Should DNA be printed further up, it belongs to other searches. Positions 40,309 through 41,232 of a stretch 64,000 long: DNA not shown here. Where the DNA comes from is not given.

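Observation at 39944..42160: Minimal amine dehydrogenase cluster mauB-mauA-cytochrome c without mauD/E/F/G accessory genes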

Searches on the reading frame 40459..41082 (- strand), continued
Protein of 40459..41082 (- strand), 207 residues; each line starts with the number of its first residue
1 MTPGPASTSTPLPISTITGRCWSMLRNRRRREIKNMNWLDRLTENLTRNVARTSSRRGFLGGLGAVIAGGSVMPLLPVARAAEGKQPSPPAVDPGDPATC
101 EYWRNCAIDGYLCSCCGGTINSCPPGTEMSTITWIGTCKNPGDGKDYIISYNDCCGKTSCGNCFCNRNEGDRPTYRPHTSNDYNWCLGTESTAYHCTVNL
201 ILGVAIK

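Call 13: find_encoding_contigs(protein=P0067, flank=10000, max_places=2)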
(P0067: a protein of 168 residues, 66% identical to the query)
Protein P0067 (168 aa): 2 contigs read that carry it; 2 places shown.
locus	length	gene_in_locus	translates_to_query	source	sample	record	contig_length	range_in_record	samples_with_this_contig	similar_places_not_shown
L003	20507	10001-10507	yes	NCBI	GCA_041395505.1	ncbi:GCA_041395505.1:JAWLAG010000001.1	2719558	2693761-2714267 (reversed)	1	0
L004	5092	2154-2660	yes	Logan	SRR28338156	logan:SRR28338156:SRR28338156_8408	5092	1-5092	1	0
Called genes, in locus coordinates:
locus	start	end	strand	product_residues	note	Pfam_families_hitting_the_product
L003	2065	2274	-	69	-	PF10932:DUF2783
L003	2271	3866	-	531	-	PF07992:Pyr_redox_2 (faint), PF00070:Pyr_redox (faint), PF01266:DAO (weak), PF01494:FAD_binding_3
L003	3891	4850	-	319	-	PF00753:Lactamase_B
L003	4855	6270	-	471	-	PF00171:Aldedh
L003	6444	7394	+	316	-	PF14525:AraC_binding_2, PF12833:HTH_18, PF00165:HTH_AraC (weak)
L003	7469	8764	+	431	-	PF00501:AMP-binding, PF14535:AMP-binding_C_2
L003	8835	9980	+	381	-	PF06433:Me-amine-dh_H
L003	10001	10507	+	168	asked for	PF02975:Me-amine-dh_L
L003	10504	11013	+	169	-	-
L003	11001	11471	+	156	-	-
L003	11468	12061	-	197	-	PF00578:AhpC-TSA (weak)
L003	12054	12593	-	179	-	PF07291:MauE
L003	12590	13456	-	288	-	PF01557:FAA_hydrolase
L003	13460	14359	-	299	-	PF00701:DHDPS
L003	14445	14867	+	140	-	PF02962:CHMI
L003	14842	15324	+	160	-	PF01047:MarR, PF12802:MarR_2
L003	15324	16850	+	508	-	PF00171:Aldedh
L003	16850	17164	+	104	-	PF07746:LigA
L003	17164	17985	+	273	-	PF02900:LigB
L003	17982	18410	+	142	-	PF13622:4HBT_3 (weak), PF03061:4HBT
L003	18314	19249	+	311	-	PF05721:PhyH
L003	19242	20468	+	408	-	PF00067:p450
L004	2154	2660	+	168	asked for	PF02975:Me-amine-dh_L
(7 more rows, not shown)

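Call 16: search_dna_similar(query=window:40459-40977:-, collection=plasmids, mode=protein, max_rows=25)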
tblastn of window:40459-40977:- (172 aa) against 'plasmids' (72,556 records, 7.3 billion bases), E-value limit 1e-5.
Records with a match: 31; places in all: 31; records where one place covers at least 80% of the query: 29.
Best place of each record, by identity: 60-80% 1; <60% 30.
By first word of the organism name: Paracoccus 15; Burkholderia 4; Novosphingobium 3; Pseudomonas 2; Cupriavidus 1; Chimaeribacter 1; Indioceanicola 1; Haematobacter 1; Methylobacterium 1; Sphaerotilus 1; and 1 more.
By predicted mobility (MOB-suite, as given by PLSDB): non-mobilizable 28; conjugative 2; mobilizable 1.
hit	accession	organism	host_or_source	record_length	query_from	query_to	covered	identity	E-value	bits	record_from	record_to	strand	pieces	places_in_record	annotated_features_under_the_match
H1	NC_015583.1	Novosphingobium sp. PP1Y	-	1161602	1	172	100%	62.2%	2e-69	234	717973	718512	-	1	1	none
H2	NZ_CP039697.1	Novosphingobium sp. EMRT-2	cell,freshwater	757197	1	170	99%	59.9%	4e-63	216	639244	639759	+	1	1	methylamine dehydrogenase light chain | mauD: methylamine dehydrogenase accessory protein MauD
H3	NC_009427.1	Novosphingobium aromaticivorans DSM 12444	-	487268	1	170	99%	55.8%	8e-61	209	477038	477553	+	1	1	methylamine dehydrogenase light chain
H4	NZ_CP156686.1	Burkholderia stagnalis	Bacterial cells,soils collected in ...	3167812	1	172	100%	54.5%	6e-49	175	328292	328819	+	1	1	none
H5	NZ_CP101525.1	Burkholderia arboris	mixed culture,soil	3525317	1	172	100%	52.5%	3e-54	191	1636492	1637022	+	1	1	none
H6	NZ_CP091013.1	Burkholderia cenocepacia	-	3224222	1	172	100%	52.5%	2e-53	189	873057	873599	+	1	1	none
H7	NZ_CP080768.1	Cupriavidus pinatubonensis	genomic assembly,soil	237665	1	169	98%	52.3%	6e-54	190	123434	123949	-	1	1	methylamine dehydrogenase light chain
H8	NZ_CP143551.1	Burkholderia multivorans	Homo sapiens,bronchoalveolar lavage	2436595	1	170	99%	52.0%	9e-55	192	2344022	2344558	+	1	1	none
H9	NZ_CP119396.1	Chimaeribacter arupi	Homo sapiens,blood culture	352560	4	170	97%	48.2%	4e-46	167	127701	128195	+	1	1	methylamine dehydrogenase light chain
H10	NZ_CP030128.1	Indioceanicola profundi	sediment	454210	4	170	97%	48.0%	3e-49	176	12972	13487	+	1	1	mauA: methylamine dehydrogenase (amicyanin) small subunit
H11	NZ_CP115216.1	Pseudomonas aeruginosa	Homo sapiens,culture samples from human ...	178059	1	170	99%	46.8%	1e-49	177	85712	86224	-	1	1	methylamine dehydrogenase light chain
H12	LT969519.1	Pseudomonas aeruginosa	-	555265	4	170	97%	47.1%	1e-47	172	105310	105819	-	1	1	aauA: Aralkylamine dehydrogenase light chain precursor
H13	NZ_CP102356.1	Paracoccus sp. SMMA_5_TC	pure culture,Lotus pond, a sulfur-borax ...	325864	4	170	97%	47.1%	5e-45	164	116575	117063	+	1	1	methylamine dehydrogenase light chain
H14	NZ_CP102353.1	Paracoccus sp. SMMA_5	pure culture,Lotus pond, a sulfur-borax ...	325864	4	170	97%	47.1%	5e-45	164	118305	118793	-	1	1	methylamine dehydrogenase light chain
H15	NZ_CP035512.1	Haematobacter massiliensis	single cell,human skin swab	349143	4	170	97%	46.4%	6e-46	167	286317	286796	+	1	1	methylamine dehydrogenase light chain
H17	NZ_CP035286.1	Paracoccus versutus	whole organism,soil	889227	4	170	97%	45.3%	3e-44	162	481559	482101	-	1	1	mauA: methylamine dehydrogenase (amicyanin) small subunit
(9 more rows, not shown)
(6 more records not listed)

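Call 18: get_annotated_region(hit=H17, flank=9000)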
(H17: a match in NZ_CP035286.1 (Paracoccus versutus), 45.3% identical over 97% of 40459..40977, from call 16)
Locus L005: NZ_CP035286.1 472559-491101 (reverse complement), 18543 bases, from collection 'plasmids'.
description: Paracoccus versutus strain UW1 plasmid pTAV3, complete sequence
organism: Paracoccus versutus (NCBI taxid 34007)
taxonomy: Bacteria; Pseudomonadota; Alphaproteobacteria; Rhodobacterales; Paracoccaceae; Paracoccus; Paracoccus versutus
host: -; source: whole organism,soil; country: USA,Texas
typing (MOB-suite, as given by PLSDB): non-mobilizable; replicon rep_cluster_229
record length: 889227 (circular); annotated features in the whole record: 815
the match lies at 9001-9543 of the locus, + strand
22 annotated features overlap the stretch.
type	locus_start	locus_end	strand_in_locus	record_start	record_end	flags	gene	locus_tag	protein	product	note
CDS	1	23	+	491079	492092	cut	-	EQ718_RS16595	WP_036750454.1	TRAP transporter substrate-binding protein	-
CDS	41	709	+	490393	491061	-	-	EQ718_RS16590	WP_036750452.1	cyclase family protein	-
CDS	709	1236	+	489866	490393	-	-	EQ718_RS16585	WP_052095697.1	TRAP transporter small permease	-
CDS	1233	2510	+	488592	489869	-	-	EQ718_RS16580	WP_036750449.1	TRAP transporter large permease subunit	GO:0015740 - C4-dicarboxylate transport [Evidence IEA]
CDS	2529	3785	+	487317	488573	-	otnK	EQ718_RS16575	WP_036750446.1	3-oxo-tetronate kinase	GO:0005975 - carbohydrate metabolic process [Evidence IEA]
CDS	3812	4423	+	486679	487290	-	otnC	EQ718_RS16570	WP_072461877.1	3-oxo-tetronate 4-phosphate decarboxylase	GO:0005996 - monosaccharide metabolic process [Evidence IEA]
CDS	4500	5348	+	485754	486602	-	-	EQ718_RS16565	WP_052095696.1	LysR family transcriptional regulator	GO:0006355 - regulation of DNA-templated transcription [Evidence IEA]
CDS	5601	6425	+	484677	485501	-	mauF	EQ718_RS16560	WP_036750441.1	methylamine utilization protein MauF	-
CDS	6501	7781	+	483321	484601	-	mauB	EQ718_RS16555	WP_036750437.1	methylamine dehydrogenase (amicyanin) large subunit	-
CDS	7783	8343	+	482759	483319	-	-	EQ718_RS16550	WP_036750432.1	methylamine utilization protein MauE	-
CDS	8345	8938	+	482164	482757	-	mauD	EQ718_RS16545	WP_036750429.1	methylamine dehydrogenase accessory protein MauD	-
CDS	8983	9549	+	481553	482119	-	mauA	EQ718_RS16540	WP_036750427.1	methylamine dehydrogenase (amicyanin) small subunit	-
CDS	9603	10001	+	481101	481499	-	-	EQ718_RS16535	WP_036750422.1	amicyanin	-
CDS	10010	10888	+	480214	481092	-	mauJ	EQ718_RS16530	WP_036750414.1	methylamine utilization protein MauJ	-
CDS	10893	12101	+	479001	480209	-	-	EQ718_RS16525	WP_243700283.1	cytochrome c peroxidase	-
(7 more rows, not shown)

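Call 19: get_annotated_region(hit=H2, flank=9000)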
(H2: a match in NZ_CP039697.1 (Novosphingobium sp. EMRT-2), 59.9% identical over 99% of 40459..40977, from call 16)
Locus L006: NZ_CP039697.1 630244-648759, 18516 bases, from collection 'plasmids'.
description: Novosphingobium sp. EMRT-2 plasmid pABRDHK22, complete sequence
organism: Novosphingobium sp. EMRT-2 (NCBI taxid 2571749)
taxonomy: Bacteria; Pseudomonadota; Alphaproteobacteria; Sphingomonadales; Sphingomonadaceae; Novosphingobium; Novosphingobium sp. EMRT-2
host: -; source: cell,freshwater; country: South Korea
typing (MOB-suite, as given by PLSDB): non-mobilizable
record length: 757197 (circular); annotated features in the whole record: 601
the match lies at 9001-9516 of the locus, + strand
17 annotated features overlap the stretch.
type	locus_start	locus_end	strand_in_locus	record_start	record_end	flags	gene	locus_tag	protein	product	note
CDS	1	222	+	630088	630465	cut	-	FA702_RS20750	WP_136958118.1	metalloregulator ArsR/SmtB family transcription factor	GO:0006355 - regulation of DNA-templated transcription [Evidence IEA]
CDS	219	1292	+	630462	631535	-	arsB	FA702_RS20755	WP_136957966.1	ACR3 family arsenite efflux transporter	-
CDS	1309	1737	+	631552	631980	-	arsC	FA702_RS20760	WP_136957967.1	arsenate reductase (glutaredoxin)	-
CDS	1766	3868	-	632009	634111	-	-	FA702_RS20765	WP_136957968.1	PQQ-dependent dehydrogenase, methanol/ethanol family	-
CDS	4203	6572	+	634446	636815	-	-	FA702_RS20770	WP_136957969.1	TonB-dependent receptor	-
CDS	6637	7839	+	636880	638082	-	-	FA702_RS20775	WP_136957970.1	amine dehydrogenase large subunit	-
CDS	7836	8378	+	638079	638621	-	-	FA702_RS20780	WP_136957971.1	MauE/DoxX family redox-associated membrane protein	GO:0030416 - methylamine metabolic process [Evidence IEA]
CDS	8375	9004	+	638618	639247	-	mauD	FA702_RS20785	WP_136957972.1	methylamine dehydrogenase accessory protein MauD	-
CDS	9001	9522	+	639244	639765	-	-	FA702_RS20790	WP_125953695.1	methylamine dehydrogenase light chain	GO:0009308 - amine metabolic process [Evidence IEA]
CDS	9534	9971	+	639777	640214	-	-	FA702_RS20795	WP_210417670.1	hypothetical protein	-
CDS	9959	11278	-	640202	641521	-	-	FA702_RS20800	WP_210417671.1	MFS transporter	GO:0055085 - transmembrane transport [Evidence IEA]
CDS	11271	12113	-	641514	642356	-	-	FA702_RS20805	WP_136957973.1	intradiol ring-cleavage dioxygenase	-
CDS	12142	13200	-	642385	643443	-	-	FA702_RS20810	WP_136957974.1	maleylacetate reductase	-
CDS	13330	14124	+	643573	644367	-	-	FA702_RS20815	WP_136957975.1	enoyl-CoA hydratase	-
CDS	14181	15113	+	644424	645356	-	-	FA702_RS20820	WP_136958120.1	formylglycine-generating enzyme family protein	-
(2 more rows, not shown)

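Call 20: get_annotated_region(hit=H12, flank=9000)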
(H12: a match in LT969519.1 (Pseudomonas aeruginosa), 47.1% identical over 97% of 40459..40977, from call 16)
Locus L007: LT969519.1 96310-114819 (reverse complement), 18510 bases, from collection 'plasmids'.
description: Pseudomonas aeruginosa isolate RW109 genome assembly, plasmid: RW109 plasmid 1
organism: Pseudomonas aeruginosa (NCBI taxid 287)
taxonomy: Bacteria; Pseudomonadota; Gammaproteobacteria; Pseudomonadales; Pseudomonadaceae; Pseudomonas; Pseudomonas aeruginosa
host: -; source: -; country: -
typing (MOB-suite, as given by PLSDB): non-mobilizable; replicon rep_cluster_1115
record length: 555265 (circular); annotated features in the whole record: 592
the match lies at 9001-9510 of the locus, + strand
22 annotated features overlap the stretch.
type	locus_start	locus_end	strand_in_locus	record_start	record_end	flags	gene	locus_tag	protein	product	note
CDS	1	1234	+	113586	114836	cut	yceD_1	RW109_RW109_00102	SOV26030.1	General stress protein 16U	-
CDS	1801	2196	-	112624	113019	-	-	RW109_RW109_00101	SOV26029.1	hypothetical protein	-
CDS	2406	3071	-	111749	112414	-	-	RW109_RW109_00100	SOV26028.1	hypothetical protein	-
CDS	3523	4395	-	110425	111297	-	phnV_1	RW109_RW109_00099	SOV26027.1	Putative 2-aminoethylphosphonate transport system permease protein PhnV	-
CDS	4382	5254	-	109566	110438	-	cysW_1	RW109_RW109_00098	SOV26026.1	Sulfate transport system permease protein CysW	-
CDS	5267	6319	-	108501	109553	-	-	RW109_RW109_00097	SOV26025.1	hypothetical protein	-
CDS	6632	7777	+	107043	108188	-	aauB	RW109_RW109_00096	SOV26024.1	Aralkylamine dehydrogenase heavy chain precursor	-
CDS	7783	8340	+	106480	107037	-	mauE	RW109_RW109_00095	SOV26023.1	Methylamine utilization protein MauE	-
CDS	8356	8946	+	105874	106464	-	mauD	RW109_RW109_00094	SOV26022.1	Methylamine utilization protein MauD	-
CDS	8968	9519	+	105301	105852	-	aauA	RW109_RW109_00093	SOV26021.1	Aralkylamine dehydrogenase light chain precursor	-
CDS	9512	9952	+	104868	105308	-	cycA_2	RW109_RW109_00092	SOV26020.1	Cytochrome c-552 precursor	-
CDS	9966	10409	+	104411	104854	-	cycA_1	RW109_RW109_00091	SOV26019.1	Cytochrome c-552 precursor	-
CDS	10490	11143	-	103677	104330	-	serB_1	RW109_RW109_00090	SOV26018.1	Phosphoserine phosphatase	-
CDS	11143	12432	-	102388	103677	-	apeB_1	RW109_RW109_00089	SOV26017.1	putative M18 family aminopeptidase 2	-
CDS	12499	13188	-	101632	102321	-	-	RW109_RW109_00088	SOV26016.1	hypothetical protein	-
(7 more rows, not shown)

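Call 24: find_related_loci(query=A1, collection=genome_contigs, flank=10000)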
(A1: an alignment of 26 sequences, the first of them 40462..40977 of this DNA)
Query A1 (172 aa) in genome_contigs; peptide patterns used: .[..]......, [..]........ (x = any residue, [..] = any of these).
600 stretches matched a pattern (row limit reached: there are more); 587 encode a relative of the query (tblastn E <= 1e-3); the best 80 are kept; 80 distinct loci.
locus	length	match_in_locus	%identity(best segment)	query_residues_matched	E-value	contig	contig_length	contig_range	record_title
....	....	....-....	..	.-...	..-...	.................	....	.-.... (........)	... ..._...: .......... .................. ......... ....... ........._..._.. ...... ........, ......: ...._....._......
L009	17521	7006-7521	95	1-172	8e-111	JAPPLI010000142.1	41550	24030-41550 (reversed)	MAG: Gammaproteobacteria bacterium isolate RHO3_bin_19 NODE_1922_length_41550_cov_58.845620, whole genome shotgun sequen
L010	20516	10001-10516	91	1-172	1e-100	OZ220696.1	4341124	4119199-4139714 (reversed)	MAG: Gammaproteobacteria bacterium isolate 0e11e2d6-1b48-4829-982c-b9eef2b3ec67 genome assembly, chromosome: 1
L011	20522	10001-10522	90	1-172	2e-96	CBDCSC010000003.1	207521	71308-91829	MAG: Gammaproteobacteria bacterium isolate cf513f33-0391-49c8-bdd4-56b301b507bf genome assembly, contig: contig_3, whole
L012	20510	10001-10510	73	1-170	5e-85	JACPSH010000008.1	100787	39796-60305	MAG: Gammaproteobacteria bacterium isolate NC_groundwater_700_Ag_S-0.2um_63_18 S36_SO-2_scaffold_35969, whole genome sho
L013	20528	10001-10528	70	1-172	2e-82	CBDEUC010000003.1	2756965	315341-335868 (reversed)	MAG: Gammaproteobacteria bacterium isolate 8e3bc6ce-b841-443b-bc1b-2004cf7c1c0e genome assembly, contig: contig_3, whole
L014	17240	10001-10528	70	1-172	1e-82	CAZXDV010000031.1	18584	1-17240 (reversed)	MAG TPA_asm: uncultured Enterobacteriaceae bacterium isolate SRP135972_co2_275 genome assembly, contig: NODE_2561_length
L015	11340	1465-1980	66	1-172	4e-81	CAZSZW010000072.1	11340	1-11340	MAG TPA_asm: uncultured Gammaproteobacteria bacterium isolate binchicken_co286_3 genome assembly, contig: NODE_6664_leng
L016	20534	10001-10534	68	1-172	1e-80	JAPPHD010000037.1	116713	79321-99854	MAG: Gammaproteobacteria bacterium isolate RHO1_bin_72 NODE_338_length_116713_cov_10.952819, whole genome shotgun sequen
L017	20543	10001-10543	62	1-172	4e-76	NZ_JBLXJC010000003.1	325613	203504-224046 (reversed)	MAG: Emcibacter sp. isolate ET25-03 T25maxbin_out.017RE.5K@3, whole genome shotgun sequence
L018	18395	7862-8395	64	1-170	2e-75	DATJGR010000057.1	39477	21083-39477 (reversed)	MAG TPA_asm: Pseudomonadales bacterium isolate SMAG_U15491 k141_6549590, whole genome shotgun sequence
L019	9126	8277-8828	63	1-170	3e-75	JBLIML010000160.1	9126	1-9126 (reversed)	MAG: Planctomycetota bacterium isolate 3300053785_88 Ga0535658_0023027, whole genome shotgun sequence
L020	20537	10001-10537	61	1-171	9e-75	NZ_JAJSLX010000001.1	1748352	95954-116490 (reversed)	Sessilibacter corallicola strain C21 Scaffold1_1, whole genome shotgun sequence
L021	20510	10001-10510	66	4-172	8e-75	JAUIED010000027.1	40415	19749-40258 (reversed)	MAG: Gammaproteobacteria bacterium isolate 8_bin.20 NODE_1122_length_40415_cov_1.085063, whole genome shotgun sequence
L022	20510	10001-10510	66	1-170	9e-75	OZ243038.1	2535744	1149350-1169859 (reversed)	MAG: Candidatus Porifericomitaceae bacterium isolate bac8f72c-ef3a-4685-b31f-43a64421c52e genome assembly, chromosome: 1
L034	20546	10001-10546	62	1-172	7e-74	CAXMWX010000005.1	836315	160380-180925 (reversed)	MAG: Gammaproteobacteria bacterium isolate f2056530-3023-4fc6-a5f8-b9ce68973d47 genome assembly, contig: contig_5, whole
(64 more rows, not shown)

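Call 27: find_homologous_proteins(query=L034:9347-9985:+, max_evalue=1e-10)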
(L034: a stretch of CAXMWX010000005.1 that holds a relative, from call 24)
Query L034:9347-9985:+ (213 aa): 7896 proteins with E <= 1e-10 among 8000 candidates; the best 120 are listed.
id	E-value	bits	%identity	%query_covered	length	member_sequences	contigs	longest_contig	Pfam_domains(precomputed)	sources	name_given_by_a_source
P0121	4.4e-133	459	100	100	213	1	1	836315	PF08534.17,PF13905.13,PF13098.14,PF00578.28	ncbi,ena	-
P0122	2.8e-105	368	81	98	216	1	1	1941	PF08534.17,PF13905.13,PF13098.14,PF00578.28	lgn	-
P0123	5.1e-98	345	75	100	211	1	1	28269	PF08534.17,PF13905.13,PF13098.14,PF00578.28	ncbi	ncbi:MAG: methylamine dehydrogenase accessory protein MauD [Gammaproteobacteria bacterium]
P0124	2.0e-97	343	73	100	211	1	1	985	PF08534.17,PF13905.13,PF13098.14,PF00578.28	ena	-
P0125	3.6e-94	332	76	91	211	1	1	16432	PF08534.17,PF13905.13,PF13098.14,PF00578.28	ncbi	-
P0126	4.6e-94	332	72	98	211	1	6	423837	PF08534.17,PF13905.13,PF13098.14,PF00578.28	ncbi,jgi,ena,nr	ncbi:MAG: methylamine dehydrogenase accessory protein MauD [Gammaproteobacteria bacterium]|jgi:methy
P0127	9.0e-94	331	72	98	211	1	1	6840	PF08534.17,PF13905.13,PF13098.14,PF00578.28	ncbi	-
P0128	1.2e-93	330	71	98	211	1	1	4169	PF08534.17,PF13905.13,PF13098.14,PF00578.28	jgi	jgi:methylamine dehydrogenase accessory protein MauD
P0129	2.9e-93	329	71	98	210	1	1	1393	PF08534.17,PF13905.13,PF13098.14,PF00578.28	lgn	-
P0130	2.9e-93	329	72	95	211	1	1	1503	PF08534.17,PF13905.13,PF13098.14,PF00578.28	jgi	-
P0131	3.1e-93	329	73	96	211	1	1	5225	PF08534.17,PF13905.13,PF13098.14,PF00578.28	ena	-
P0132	4.1e-93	329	73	96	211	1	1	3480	PF08534.17,PF13905.13,PF13098.14,PF00578.28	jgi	jgi:methylamine dehydrogenase accessory protein MauD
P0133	4.3e-93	328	71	98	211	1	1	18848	PF08534.17,PF13905.13,PF13098.14,PF00578.28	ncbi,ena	-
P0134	5.0e-93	328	78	92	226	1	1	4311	PF08534.17,PF13905.13,PF13098.14,PF00578.28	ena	-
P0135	9.0e-93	327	74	94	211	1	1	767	PF08534.17,PF13905.13,PF13098.14,PF00578.28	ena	-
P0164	4.8e-82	292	68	91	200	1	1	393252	PF13905.13,PF13098.14,PF00578.28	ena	-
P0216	2.7e-76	274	60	91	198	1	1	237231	PF13905.13,PF00578.28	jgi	jgi:methylamine dehydrogenase accessory protein MauD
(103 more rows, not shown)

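Call 28: find_encoding_contigs(protein=P0121, flank=10000, max_places=2)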
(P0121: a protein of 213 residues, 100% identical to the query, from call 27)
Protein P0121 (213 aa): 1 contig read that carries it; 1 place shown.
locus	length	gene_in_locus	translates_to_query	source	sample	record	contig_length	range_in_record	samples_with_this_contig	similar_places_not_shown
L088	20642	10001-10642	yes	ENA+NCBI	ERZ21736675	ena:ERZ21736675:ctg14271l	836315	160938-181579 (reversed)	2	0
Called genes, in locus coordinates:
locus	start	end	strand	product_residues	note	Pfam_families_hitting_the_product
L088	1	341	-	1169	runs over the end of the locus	PF01558:POR, PF20169:DUF6537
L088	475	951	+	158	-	PF12802:MarR_2 (weak), PF12840:HTH_20 (weak), PF13404:HTH_AsnC-type, PF13412:HTH_24, PF01037:AsnC_trans_reg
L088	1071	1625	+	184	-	-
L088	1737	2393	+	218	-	PF13534:Fer4_17 (faint), PF25160:LdpA_Fe-S-bd (faint), PF12797:Fer4_2 (faint), PF13237:Fer4_10 (faint), PF00037:Fer4 (weak), PF12838:Fer4_7 (weak), PF13187:Fer4_9 (weak), PF12838:Fer4_7, +4 more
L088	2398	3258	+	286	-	PF12801:Fer4_5, PF12837:Fer4_6 (faint), PF12801:Fer4_5, PF13187:Fer4_9 (weak), PF13237:Fer4_10, PF12838:Fer4_7 (weak)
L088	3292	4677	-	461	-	PF07690:MFS_1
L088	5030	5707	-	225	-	PF00440:TetR_N, PF13977:TetR_C_6 (weak)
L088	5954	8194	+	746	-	PF07715:Plug, PF00593:TonB_dep_Rec_b-barrel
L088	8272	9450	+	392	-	PF06433:Me-amine-dh_H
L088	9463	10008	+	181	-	PF07291:MauE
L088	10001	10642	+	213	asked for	PF00578:AhpC-TSA, PF08534:Redoxin (faint), PF13098:Thioredoxin_2, PF13905:Thioredoxin_8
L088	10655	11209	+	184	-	PF02975:Me-amine-dh_L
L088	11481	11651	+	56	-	-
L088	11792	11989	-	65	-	PF10932:DUF2783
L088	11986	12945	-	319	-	PF00753:Lactamase_B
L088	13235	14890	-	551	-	PF01266:DAO (weak), PF01494:FAD_binding_3, PF07992:Pyr_redox_2 (weak), PF13738:Pyr_redox_3 (faint)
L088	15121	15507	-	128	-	PF22381:Staph_reg_Sar_Rot (weak), PF01047:MarR, PF12802:MarR_2, PF13463:HTH_27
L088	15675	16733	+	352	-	PF14696:Glyoxalase_5, PF13669:Glyoxalase_4 (faint), PF00903:Glyoxalase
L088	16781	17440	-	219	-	PF01144:CoA_trans, PF13336:AcetylCoA_hyd_C (weak)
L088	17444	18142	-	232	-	PF01144:CoA_trans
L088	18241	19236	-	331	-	PF18288:FAA_hydro_N_2, PF01557:FAA_hydrolase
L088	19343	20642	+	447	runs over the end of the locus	PF20510:HgmA_N, PF04209:HgmA_C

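Call 29: find_encoding_contigs(protein=P0018, flank=10000, max_places=2)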
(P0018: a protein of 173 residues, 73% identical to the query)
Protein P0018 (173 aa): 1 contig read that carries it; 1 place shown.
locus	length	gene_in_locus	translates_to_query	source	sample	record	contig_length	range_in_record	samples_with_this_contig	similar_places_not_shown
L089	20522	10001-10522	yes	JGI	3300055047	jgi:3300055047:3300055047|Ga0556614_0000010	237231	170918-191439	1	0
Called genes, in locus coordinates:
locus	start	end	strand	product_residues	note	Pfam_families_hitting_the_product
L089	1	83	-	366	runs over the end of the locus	PF00850:Hist_deacetyl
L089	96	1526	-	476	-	PF01425:Amidase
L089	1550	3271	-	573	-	PF07969:Amidohydro_3, PF01979:Amidohydro_1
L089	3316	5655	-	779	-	PF07715:Plug, PF00593:TonB_dep_Rec_b-barrel, PF14905:OMP_b-brl_3 (faint)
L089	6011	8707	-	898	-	PF13191:AAA_16, PF13401:AAA_22 (weak), PF25873:WHD_MalT, PF17874:TPR_MalT, PF00196:GerE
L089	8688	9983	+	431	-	PF06433:Me-amine-dh_H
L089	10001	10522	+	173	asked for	PF02975:Me-amine-dh_L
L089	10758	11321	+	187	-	-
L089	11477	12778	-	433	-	PF00501:AMP-binding, PF14535:AMP-binding_C_2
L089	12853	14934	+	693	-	PF00171:Aldedh, PF01575:MaoC_dehydratas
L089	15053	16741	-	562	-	PF00501:AMP-binding, PF13193:AMP-binding_C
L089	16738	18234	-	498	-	PF07690:MFS_1, PF11700:ATG22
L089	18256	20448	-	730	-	PF07715:Plug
